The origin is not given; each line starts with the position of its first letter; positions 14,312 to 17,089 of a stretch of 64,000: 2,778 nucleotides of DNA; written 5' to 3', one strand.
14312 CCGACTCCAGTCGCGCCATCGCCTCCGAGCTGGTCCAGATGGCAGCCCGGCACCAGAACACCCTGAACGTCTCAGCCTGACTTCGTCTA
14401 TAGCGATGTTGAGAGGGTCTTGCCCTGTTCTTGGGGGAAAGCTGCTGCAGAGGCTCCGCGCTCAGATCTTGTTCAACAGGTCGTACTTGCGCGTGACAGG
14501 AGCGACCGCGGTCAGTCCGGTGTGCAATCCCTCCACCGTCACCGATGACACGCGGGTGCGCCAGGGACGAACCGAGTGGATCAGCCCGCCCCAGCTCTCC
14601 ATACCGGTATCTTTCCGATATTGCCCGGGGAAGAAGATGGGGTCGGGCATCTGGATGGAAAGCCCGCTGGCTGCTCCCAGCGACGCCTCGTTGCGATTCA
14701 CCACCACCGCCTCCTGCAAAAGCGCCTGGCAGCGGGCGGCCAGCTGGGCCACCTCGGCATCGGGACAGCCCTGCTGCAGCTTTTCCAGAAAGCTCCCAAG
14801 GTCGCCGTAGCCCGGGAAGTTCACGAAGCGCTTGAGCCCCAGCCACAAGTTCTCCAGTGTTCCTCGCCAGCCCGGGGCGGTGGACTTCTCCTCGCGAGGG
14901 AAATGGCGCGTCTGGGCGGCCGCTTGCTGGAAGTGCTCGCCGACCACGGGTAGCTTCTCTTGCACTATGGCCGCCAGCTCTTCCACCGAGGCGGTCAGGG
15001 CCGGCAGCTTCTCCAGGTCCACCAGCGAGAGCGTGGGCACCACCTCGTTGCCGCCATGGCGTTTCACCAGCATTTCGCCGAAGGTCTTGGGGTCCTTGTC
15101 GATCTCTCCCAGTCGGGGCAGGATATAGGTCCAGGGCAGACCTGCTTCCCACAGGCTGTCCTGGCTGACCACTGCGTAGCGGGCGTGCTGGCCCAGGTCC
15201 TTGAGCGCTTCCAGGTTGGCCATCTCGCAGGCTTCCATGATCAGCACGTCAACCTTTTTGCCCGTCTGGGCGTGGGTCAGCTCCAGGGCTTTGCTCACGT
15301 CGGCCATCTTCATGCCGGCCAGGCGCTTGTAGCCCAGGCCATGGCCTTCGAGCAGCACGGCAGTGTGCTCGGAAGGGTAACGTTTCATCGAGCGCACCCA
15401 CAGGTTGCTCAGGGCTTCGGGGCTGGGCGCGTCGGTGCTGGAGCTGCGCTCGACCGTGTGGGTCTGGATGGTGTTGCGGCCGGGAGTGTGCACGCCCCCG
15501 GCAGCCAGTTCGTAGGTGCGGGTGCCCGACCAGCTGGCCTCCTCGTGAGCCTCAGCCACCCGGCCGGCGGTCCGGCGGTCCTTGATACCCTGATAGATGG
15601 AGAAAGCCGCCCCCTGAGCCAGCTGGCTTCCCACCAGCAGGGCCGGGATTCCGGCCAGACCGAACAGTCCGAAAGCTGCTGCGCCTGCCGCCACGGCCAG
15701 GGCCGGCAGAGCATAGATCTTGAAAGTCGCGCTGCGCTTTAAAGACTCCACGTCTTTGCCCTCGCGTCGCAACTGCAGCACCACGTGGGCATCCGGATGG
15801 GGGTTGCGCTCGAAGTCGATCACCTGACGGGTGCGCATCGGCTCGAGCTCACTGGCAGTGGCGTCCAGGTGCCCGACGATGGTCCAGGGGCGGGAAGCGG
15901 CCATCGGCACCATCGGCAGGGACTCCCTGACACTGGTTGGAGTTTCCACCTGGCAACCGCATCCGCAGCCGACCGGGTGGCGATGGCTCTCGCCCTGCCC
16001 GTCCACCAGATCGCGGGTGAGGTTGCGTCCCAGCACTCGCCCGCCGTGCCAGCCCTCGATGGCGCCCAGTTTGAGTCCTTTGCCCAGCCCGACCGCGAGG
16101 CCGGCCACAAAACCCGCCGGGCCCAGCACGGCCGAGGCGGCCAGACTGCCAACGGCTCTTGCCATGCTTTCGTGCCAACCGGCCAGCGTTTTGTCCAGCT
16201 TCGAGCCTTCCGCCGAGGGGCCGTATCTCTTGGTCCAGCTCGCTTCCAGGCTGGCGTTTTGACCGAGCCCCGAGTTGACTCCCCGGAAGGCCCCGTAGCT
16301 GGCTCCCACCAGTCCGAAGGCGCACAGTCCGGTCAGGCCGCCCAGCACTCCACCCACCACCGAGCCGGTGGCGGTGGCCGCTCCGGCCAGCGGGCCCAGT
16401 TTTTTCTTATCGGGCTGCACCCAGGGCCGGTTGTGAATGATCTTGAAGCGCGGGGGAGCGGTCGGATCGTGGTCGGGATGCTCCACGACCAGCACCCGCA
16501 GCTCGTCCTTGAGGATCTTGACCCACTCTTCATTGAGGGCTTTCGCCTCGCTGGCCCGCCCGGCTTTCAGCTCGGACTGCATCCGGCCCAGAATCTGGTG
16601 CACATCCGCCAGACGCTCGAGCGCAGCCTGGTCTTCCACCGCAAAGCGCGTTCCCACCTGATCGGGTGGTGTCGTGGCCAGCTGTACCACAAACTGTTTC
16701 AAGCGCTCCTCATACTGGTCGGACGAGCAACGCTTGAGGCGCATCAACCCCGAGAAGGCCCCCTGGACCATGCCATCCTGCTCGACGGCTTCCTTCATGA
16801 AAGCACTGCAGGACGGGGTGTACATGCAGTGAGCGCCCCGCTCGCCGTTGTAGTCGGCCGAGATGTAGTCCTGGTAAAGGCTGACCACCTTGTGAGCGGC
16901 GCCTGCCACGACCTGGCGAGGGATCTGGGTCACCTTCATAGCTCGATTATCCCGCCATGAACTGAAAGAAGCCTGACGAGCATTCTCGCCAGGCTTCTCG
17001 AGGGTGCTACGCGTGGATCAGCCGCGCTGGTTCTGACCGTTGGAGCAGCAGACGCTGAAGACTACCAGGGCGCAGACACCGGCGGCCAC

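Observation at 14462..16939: Fusion of a YidD-like membrane-insertion domain, Gly-zipper membrane segments and a clostripain (C11) cysteine peptidase in one 825-aa protein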

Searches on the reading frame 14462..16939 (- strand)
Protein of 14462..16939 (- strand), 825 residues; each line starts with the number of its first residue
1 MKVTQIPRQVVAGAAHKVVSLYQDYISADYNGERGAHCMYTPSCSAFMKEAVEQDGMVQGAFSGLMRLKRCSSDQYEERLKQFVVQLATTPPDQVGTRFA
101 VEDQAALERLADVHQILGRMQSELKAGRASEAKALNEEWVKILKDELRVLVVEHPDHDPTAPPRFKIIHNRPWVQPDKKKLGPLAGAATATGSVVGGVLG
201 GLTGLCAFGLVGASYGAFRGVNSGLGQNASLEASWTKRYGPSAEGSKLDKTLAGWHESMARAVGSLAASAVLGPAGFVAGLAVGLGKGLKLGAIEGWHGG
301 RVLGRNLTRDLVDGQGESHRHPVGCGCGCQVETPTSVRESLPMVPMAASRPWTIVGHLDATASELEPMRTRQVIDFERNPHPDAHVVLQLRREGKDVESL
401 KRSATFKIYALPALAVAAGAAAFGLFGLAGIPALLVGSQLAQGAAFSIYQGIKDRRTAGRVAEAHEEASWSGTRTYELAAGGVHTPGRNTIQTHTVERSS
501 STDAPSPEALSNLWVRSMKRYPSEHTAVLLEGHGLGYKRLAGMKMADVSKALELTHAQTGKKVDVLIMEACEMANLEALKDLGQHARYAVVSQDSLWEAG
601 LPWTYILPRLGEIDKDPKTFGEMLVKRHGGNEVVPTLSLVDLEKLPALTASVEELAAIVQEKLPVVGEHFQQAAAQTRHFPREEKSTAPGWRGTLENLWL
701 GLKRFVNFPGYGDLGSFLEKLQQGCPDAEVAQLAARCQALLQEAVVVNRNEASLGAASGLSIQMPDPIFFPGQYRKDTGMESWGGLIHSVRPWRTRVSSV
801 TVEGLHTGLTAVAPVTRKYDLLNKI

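Call 3: search_protein_families(library=pfam, proteins=[window:14462-16939:-], max_evalue=10)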
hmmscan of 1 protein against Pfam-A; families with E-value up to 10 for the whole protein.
window:14462-16939:- (825 aa): 2 families
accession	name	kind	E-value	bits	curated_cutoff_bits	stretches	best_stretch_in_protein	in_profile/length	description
PF03415.19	Peptidase_C11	-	2e-13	51.1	25.8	1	507-661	70-240/359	Clostripain family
PF01809.23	YidD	-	4.8e-13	49.1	27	1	17-72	6-57/67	Putative membrane protein insertion efficiency factor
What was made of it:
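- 14465..15892 (-): C11 (clostripain-family) peptidase module, residues 350-825. Key residues are His533 (15341-15343), Glu569 (15233-15235) and Cys571 (15227-15229). PF03415 (call 3).
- On Peptidase C11 (clostripain family, clan CD): PF03415 at 51.1 bits against 25.8 (call 3).
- On Transmembrane glycine zipper (GxxxGxxxG): No Pfam family other than YidD and C11 at E up to 10 (call 3).
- Checked: Pfam PF01809 YidD, residues 17-72, E 4.8e-13, 49.1 bits against a cut-off of 27 (call 3). Pfam PF03415 Peptidase_C11, residues 507-661, E 2e-13, 51.1 bits against a cut-off of 25.8 (call 3).
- The YidD domain is a divergent paralogue lacking the canonical C-terminus (call 3).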

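Call 4: search_protein_families(library=ncbifam, proteins=[window:14462-16939:-], max_evalue=10)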
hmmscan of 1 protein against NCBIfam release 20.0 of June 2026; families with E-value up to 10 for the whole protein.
window:14462-16939:- (825 aa): 2 families
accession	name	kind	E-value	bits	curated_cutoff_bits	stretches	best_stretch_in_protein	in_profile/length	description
TIGR00278.2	TIGR00278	equivalog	1.6e-11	43.9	40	1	15-73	4-58/64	membrane protein insertion efficiency factor YidD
NF008437.0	PRK11280.1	equivalog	1.6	8.5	99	1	169-220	61-109/179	hypothetical protein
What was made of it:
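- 16724..16891 (-): YidD-like domain, residues 17-72. The invariant cysteines are Cys38 (16826-16828), Cys44 (16808-16810) and Cys71 (16727-16729). PF01809 at 49.1 bits, TIGR00278 at 43.9 bits (calls 3, 4).
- On YidD (PF01809 / TIGR00278): TIGR00278 at 43.9 bits against 40 (calls 3, 4). Only profile positions 6-57 of 67 (Pfam) and 4-58 of 64 (TIGR) are matched (calls 3, 4).
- On Transmembrane glycine zipper (GxxxGxxxG): There is only a chance-level NCBIfam hit to PRK11280, E 1.6 (call 4).
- Checked: NCBIfam TIGR00278 (YidD), 43.9 bits against a cut-off of 40 (call 4).
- Pfam and NCBIfam matches lie above their cut-offs (calls 3, 4).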

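Call 5: search_solved_structures(query=window:14462-16939:-, max_evalue=10, show_alignments=3)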
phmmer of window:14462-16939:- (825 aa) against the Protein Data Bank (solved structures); distinct sequences matched with E-value up to 10: 3.
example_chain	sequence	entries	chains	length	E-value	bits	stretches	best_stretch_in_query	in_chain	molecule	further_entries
3uws_B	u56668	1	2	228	0.0039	18.5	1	563-657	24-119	hypothetical protein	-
4yec_B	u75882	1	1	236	0.0042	18.4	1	563-657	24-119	Clostripain family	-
9g6k_Le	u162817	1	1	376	0.96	10.5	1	713-796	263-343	RAP domain-containing protein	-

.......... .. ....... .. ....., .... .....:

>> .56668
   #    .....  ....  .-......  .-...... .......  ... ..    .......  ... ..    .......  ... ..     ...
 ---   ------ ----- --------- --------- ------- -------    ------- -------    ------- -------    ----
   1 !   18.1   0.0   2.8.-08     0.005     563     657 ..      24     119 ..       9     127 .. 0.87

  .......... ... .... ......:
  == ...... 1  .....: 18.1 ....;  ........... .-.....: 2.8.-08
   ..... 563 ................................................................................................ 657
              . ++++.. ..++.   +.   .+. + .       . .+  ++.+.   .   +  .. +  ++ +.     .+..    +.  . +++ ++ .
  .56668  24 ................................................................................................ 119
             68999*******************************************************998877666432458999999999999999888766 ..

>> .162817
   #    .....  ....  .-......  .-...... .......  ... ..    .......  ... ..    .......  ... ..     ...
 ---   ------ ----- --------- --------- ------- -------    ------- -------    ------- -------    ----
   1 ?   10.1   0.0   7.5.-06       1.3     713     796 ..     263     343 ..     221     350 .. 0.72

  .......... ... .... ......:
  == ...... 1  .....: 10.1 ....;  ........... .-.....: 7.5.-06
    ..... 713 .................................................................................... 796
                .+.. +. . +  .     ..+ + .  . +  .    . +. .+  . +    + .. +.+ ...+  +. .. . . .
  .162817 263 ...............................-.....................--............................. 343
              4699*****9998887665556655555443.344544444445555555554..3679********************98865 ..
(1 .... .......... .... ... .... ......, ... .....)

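Call 6: find_homologous_proteins(query=window:14462-16939:-, max_evalue=0.001)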
Query window:14462-16939:- (825 aa): 3 proteins with E <= 0.001 among 8000 candidates.
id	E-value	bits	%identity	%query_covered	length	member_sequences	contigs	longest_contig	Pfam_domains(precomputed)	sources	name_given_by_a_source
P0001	0.0e+0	1874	100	100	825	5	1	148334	PF01809.24,PF03415.20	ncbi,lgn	ncbi:MAG: hypothetical protein AMXMBFR33_13440 [Candidatus Xenobia bacterium]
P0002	0.0e+0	1396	73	100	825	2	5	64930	PF01809.24,PF03415.20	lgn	-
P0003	0.0e+0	1328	70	100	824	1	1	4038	PF01809.24,PF03415.20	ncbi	-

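Call 8: find_encoding_contigs(protein=P0002, flank=8000, max_places=4)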
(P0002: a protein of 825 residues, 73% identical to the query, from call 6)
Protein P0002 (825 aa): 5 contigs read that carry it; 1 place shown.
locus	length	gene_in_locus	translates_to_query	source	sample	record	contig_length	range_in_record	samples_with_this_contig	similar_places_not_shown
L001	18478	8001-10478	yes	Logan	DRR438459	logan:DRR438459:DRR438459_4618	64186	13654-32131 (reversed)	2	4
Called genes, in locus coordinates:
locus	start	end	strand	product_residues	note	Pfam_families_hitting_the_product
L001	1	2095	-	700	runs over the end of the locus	PF00270:DEAD, PF00271:Helicase_C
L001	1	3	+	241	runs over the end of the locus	PF01965:DJ-1_PfpI, PF17124:ThiJ_like (faint)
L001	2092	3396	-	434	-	PF10923:BrxC_BrxD, PF13401:AAA_22 (faint)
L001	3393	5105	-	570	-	-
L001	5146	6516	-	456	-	-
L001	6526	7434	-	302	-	PF00756:Esterase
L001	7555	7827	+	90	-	-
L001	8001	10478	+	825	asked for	PF01809:YidD, PF03415:Peptidase_C11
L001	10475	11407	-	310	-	PF00069:Pkinase, PF07714:PK_Tyr_Ser-Thr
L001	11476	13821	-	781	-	-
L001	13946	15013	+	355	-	PF00072:Response_reg, PF13487:HD_5, PF01966:HD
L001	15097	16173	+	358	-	PF06925:MGDG_synth, PF04101:Glyco_tran_28_C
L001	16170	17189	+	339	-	PF24793:GINT1_N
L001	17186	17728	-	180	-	-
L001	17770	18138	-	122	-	PF07238:PilZ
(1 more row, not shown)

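Call 24: predict_structure(alignment_id=A1)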
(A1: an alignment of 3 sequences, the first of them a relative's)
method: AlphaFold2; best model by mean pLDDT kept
length: 825 residues; sequences in the alignment: 3
mean_pLDDT: 40.3   pTM: 0.30
mean pLDDT of the five models: 40.3, 39.2, 38.3, 37.9, 37.9
residues with pLDDT >= 90: 1; 70-90: 39; 50-70: 143; < 50: 642
segments of 3 or more residues with pLDDT < 50: 1-79, 145-147, 149-164, 168-413, 415-418, 420-504, 516-543, 563-580, 586-642, 678-689, 702-712, 744-825
pLDDT, mean of each block of 10 residues (from residue 1): 27 27 27 27 28 34 32 41 56 60 60 66 60 54 50 40 47 30 31 35 35 36 39 35 38 41 38 38 34 32 29 28 29 30 23 23 28 27 30 38 45 49 47 45 44 43 32 26 25 27 51 49 38 33 52 66 44 40 50 34 29 29 27 33 57 70 78 60 45 54 41 56 83 74 43 27 25 34 29 25 33 34 33
secondary structure, 60 per line:
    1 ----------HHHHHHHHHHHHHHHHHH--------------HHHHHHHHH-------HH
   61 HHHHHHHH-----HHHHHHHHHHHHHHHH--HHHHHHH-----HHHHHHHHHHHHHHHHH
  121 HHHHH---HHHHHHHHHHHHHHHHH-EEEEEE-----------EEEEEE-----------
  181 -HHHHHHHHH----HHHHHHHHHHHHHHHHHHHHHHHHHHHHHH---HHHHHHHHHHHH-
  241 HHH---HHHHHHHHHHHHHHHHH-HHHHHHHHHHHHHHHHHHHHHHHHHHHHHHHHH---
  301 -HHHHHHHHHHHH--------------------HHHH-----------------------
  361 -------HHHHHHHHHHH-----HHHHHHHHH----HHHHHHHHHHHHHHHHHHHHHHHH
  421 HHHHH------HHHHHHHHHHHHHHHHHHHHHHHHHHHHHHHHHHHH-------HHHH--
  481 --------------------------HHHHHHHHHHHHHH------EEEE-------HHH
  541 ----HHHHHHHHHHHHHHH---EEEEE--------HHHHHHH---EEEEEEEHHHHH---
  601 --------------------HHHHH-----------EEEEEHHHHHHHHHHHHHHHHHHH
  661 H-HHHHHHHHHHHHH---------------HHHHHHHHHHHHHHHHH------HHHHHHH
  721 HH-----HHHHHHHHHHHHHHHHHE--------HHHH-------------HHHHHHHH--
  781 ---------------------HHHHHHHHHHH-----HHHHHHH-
elements in order (helices of 4 or more, strands of 3 or more residues): H11-28 H43-51 H59-68 H74-89 H92-98 H104-125 H129-145 E147-152 E164-169 H182-190 H195-224 H228-239 H247-263 H265-297 H302-313 H334-337 H368-378 H384-392 H397-425 H432-467 H475-478 H507-520 E527-530 H545-559 E563-567 H576-582 E586-592 H593-597 H621-625 E637-641 H642-661 H663-675 H691-707 H714-722 H728-744 H754-757 H771-778 H802-812 H818-824
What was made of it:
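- Tried and rejected: With only three close sequences it gave pLDDT 40 and was discarded (call 24).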

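Call 26: find_related_loci(query=A1, collection=genome_contigs, flank=6000)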
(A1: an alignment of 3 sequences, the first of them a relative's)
Query A1 (825 aa) in genome_contigs; peptide patterns used: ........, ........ (x = any residue, [..] = any of these).
25 stretches matched a pattern; 2 encode a relative of the query (tblastn E <= 1e-3); 2 distinct loci.
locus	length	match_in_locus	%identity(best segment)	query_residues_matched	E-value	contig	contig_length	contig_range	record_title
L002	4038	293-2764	70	1-825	0e+0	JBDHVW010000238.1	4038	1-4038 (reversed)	MAG: Vulcanimicrobiota bacterium isolate AS-MICRO-3CA.307 NODE_117320_length_4038_cov_4.427878, whole genome shotgun seq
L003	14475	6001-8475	94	1-825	0e+0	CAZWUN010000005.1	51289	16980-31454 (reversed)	MAG TPA_asm: uncultured Burkholderiales bacterium isolate SRP329715_co1_362 genome assembly, contig: NODE_774_length_512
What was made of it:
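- Tried and rejected: The genome_contigs scan returned 2 loci (call 26).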

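Call 30: search_protein_representatives(alignment_id=A1)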
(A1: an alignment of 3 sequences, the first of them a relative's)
Query: 3 sequences, 825 profile positions. Proteins with E-value up to 0.001 (for the whole library): 1457; up to 1e-10: 211; up to 1e-30: 38. The best 150 are listed.
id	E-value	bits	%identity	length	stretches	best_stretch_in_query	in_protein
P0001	0.0e+00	1769.6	-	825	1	1-825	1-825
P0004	8.9e-146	503.7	-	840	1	1-825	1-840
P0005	2.7e-143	495.5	-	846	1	17-812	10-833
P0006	3.3e-123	429.1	-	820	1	12-824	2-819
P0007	9.6e-81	288.6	-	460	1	344-802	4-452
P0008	2.4e-76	274.0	-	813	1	18-793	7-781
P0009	6.6e-73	262.7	-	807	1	18-797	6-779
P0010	3.6e-72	260.2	-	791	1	20-792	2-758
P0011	9.6e-70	252.2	-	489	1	348-799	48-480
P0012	3.8e-65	237.0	-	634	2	263-766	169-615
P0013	1.0e-62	228.9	-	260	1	513-736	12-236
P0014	1.5e-61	225.1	-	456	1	343-795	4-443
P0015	4.4e-61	223.5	-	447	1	348-797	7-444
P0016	3.7e-59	217.2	-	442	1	351-797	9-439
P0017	2.5e-56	207.8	-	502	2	268-653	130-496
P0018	6.2e-54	199.9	-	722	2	16-420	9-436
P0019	7.2e-53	196.4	-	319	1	14-309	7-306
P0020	5.3e-52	193.5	-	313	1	11-308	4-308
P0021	1.2e-51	192.4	-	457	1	343-793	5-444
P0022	1.7e-50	188.6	-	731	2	14-422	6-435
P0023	1.7e-48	182.0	-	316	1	13-327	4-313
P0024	1.7e-48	181.9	-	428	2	347-659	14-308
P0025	1.0e-47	179.4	-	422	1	344-789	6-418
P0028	1.8e-46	175.2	-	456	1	342-798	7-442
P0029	3.3e-46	174.3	-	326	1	12-311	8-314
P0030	4.7e-46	173.8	-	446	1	344-798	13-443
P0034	3.0e-40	154.6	-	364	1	10-313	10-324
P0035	7.7e-40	153.3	-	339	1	1-308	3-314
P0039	2.5e-32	128.4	-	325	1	16-309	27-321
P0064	1.0e-21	93.3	-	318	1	17-309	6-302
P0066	3.2e-21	91.7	-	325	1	18-313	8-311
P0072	4.0e-20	88.1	-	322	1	11-308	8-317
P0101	1.9e-15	72.6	-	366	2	13-85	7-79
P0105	4.4e-15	71.4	-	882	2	19-72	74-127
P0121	1.9e-14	69.3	-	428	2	14-110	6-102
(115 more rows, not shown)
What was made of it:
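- Tried and rejected: The exhaustive profile search was needed (call 30).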

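Call 37: find_encoding_contigs(protein=P0019, flank=6000, max_places=3)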
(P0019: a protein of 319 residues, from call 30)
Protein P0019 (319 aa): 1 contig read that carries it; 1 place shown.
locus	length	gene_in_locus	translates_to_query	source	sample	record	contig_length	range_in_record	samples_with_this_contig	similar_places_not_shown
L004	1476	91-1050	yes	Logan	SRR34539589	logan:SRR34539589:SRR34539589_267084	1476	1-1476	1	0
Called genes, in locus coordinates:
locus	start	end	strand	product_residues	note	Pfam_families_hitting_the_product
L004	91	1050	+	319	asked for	PF01809:YidD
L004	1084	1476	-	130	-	?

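Call 39: list_cluster_members(proteins=[P0020, P0023, P0029, P0034, P0035, P0039, P0064, P0066, P0072, P0101])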
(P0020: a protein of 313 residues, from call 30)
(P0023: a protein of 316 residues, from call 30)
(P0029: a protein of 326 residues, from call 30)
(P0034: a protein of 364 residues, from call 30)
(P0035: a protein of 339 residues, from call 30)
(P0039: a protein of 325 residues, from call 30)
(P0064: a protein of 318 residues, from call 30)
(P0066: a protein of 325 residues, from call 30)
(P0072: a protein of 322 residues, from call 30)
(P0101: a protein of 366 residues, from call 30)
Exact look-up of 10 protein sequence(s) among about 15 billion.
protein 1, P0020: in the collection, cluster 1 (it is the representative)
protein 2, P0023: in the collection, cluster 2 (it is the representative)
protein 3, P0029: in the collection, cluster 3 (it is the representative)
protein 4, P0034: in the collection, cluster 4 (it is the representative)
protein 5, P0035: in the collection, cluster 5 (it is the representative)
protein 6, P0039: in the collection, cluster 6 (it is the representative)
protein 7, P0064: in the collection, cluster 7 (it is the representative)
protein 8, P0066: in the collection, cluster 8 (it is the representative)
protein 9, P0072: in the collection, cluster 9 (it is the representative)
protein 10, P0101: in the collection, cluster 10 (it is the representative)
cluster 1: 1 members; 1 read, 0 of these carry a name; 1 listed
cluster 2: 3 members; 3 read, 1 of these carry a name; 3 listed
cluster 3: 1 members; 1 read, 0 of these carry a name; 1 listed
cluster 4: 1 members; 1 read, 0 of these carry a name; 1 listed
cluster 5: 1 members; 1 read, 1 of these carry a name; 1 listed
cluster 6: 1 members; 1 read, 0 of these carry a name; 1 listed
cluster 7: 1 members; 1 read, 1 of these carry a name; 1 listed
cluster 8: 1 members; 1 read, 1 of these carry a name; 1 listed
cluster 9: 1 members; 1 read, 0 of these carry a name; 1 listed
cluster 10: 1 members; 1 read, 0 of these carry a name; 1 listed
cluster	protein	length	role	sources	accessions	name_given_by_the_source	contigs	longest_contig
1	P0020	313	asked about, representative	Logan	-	-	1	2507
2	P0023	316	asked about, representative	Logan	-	-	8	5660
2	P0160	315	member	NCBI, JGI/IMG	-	putative component of membrane protein insertase Oxa1/YidC/SpoIIIJ protein YidD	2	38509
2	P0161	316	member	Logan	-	-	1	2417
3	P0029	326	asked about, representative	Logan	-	-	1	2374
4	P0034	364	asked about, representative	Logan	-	-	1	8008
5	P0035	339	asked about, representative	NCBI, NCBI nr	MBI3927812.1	MAG: membrane protein insertion efficiency factor YidD [Armatimonadetes bacterium] | membrane protein insertion efficiency factor YidD [Armatimonadota bacterium]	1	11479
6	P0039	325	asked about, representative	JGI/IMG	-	-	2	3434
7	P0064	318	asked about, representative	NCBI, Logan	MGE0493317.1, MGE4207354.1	MAG: membrane protein insertion efficiency factor YidD [Vulcanimicrobiota bacterium]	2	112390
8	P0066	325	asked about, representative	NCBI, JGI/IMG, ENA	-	putative component of membrane protein insertase Oxa1/YidC/SpoIIIJ protein YidD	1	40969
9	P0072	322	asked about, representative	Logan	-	-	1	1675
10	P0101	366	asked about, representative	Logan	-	-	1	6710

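Call 40: find_encoding_contigs(protein=P0064, flank=7000, max_places=2)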
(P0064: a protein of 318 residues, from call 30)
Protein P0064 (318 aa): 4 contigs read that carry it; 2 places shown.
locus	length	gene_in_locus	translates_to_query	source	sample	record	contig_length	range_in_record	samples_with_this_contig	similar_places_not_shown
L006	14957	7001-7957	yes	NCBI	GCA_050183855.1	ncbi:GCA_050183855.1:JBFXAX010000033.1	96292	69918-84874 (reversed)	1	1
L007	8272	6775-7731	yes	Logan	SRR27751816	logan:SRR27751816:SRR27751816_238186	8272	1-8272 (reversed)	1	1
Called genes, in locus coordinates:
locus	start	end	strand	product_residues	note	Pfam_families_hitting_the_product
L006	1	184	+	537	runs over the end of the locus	PF01661:Macro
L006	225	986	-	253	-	PF00069:Pkinase, PF07714:PK_Tyr_Ser-Thr (weak)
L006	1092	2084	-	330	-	-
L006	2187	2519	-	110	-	PF01706:FliG_C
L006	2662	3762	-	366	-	PF01553:Acyltransferase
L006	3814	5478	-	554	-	-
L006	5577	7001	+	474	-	-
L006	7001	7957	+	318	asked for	PF01809:YidD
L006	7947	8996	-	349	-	-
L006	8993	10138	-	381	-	PF04339:FemAB_like, PF13480:Acetyltransf_6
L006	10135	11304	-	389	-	PF13439:Glyco_transf_4, PF13579:Glyco_trans_4_4, PF20706:GT4-conflict, PF00534:Glycos_transf_1, PF13692:Glyco_trans_1_4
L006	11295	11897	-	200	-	PF13580:SIS_2, PF01380:SIS (weak)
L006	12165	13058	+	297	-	PF01063:Aminotran_4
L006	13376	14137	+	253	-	PF27781:Csf1 (faint)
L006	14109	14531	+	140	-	-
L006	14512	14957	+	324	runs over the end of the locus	-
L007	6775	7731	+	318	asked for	PF01809:YidD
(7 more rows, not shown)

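Call 41: find_encoding_contigs(protein=P0066, flank=7000, max_places=2)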
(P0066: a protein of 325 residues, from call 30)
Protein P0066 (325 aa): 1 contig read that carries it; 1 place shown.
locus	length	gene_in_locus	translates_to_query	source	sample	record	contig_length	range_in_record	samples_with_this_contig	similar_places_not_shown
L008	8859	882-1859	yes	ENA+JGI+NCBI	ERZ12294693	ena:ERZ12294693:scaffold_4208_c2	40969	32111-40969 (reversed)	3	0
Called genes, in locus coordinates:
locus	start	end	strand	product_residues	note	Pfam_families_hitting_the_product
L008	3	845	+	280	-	?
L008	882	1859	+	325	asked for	PF01809:YidD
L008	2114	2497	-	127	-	-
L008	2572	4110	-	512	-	PF08448:PAS_4 (weak), PF01590:GAF, PF13185:GAF_2, PF07730:HisKA_3, PF13581:HATPase_c_2 (faint), PF02518:HATPase_c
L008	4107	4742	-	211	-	PF00072:Response_reg, PF00196:GerE, PF08281:Sigma70_r4_2 (faint)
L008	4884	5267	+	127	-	PF00072:Response_reg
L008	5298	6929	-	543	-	PF25917:BSH_RND, PF25876:HH_MFP_RND, PF25954:Beta-barrel_RND_2, PF25989:YknX_C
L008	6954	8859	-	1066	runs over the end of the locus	PF00873:ACR_tran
